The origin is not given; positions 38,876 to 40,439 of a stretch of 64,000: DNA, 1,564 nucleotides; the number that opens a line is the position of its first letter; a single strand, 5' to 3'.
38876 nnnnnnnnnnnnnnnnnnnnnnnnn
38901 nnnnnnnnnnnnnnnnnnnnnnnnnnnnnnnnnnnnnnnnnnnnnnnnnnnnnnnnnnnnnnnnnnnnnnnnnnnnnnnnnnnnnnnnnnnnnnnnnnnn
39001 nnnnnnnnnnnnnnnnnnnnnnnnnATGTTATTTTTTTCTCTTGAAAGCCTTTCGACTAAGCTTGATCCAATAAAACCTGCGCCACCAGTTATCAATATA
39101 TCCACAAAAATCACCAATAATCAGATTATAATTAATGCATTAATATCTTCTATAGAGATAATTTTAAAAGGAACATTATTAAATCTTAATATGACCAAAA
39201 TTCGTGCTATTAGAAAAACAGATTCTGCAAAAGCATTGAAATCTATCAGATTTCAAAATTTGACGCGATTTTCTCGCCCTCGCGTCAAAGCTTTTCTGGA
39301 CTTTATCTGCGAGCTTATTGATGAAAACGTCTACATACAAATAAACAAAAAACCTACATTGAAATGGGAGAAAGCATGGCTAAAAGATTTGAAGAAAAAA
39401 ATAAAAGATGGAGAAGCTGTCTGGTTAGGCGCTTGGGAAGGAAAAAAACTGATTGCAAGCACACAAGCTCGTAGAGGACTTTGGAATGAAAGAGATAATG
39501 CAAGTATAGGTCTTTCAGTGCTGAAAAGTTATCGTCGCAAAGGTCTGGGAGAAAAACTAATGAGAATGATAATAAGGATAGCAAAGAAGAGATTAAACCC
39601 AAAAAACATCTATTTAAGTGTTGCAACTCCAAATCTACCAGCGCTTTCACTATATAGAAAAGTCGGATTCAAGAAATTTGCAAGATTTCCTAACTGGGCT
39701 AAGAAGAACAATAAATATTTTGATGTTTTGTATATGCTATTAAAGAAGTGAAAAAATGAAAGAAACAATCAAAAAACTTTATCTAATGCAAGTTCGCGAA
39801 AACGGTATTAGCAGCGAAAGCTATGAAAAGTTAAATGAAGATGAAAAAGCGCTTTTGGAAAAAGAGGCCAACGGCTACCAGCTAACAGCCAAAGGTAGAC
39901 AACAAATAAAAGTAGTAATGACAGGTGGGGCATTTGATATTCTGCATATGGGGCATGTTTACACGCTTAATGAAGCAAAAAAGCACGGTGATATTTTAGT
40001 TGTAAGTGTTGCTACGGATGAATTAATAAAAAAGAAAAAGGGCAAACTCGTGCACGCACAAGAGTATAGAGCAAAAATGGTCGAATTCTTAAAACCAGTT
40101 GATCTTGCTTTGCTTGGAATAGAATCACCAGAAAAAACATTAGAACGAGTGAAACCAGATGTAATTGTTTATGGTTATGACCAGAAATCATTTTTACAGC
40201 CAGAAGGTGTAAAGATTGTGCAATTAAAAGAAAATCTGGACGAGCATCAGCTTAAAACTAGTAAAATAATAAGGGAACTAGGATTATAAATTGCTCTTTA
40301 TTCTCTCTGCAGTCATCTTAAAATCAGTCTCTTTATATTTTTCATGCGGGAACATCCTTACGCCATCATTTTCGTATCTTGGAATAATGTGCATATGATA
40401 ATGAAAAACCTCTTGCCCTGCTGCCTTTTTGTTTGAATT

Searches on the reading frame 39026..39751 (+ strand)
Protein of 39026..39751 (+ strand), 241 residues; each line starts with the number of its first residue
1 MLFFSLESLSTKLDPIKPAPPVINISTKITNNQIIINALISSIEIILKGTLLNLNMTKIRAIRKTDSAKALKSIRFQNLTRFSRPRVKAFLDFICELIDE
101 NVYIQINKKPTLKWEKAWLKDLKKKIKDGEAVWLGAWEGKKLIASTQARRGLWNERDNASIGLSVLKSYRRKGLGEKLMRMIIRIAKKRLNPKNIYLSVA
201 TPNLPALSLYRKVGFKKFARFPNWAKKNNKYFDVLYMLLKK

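Call 71: search_protein_families(library=pfam, proteins=[window:39026-39751:+], max_evalue=0.001)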
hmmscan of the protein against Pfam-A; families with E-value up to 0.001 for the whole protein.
window:39026-39751:+ (241 aa): 6 families
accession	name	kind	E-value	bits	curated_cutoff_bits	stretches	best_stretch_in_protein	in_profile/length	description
PF00583.31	Acetyltransf_1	-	4e-15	56.5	20.7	1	112-215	14-116/116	Acetyltransferase (GNAT) family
PF13420.13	Acetyltransf_4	-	8.2e-13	49.1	24.3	1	59-234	1-153/155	Acetyltransferase (GNAT) domain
PF13508.13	Acetyltransf_7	-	9e-10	39.2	27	1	153-217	25-84/84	Acetyltransferase (GNAT) domain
PF13673.13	Acetyltransf_10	-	3.3e-07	30.8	23.6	1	120-218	20-110/128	Acetyltransferase (GNAT) domain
PF08445.16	FR47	-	1.6e-06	28.5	22.1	1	162-218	26-80/86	FR47-like protein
PF13302.13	Acetyltransf_3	-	1.8e-06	29.1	25.4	1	107-216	29-138/138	Acetyltransferase (GNAT) domain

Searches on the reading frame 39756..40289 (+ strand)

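Call 71: search_protein_families(library=pfam, proteins=[window:39756-40289:+], max_evalue=0.001)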
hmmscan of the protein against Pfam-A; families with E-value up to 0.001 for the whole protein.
window:39756-40289:+ (177 aa): 2 families
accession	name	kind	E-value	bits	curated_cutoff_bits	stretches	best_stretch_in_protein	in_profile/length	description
PF01467.32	CTP_transf_like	-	8.3e-15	55.6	21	1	55-156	1-97/133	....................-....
PF02569.21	Pantoate_ligase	-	0.00068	19.3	20.7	0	46-85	18-54/268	Pantoate-beta-alanine ligase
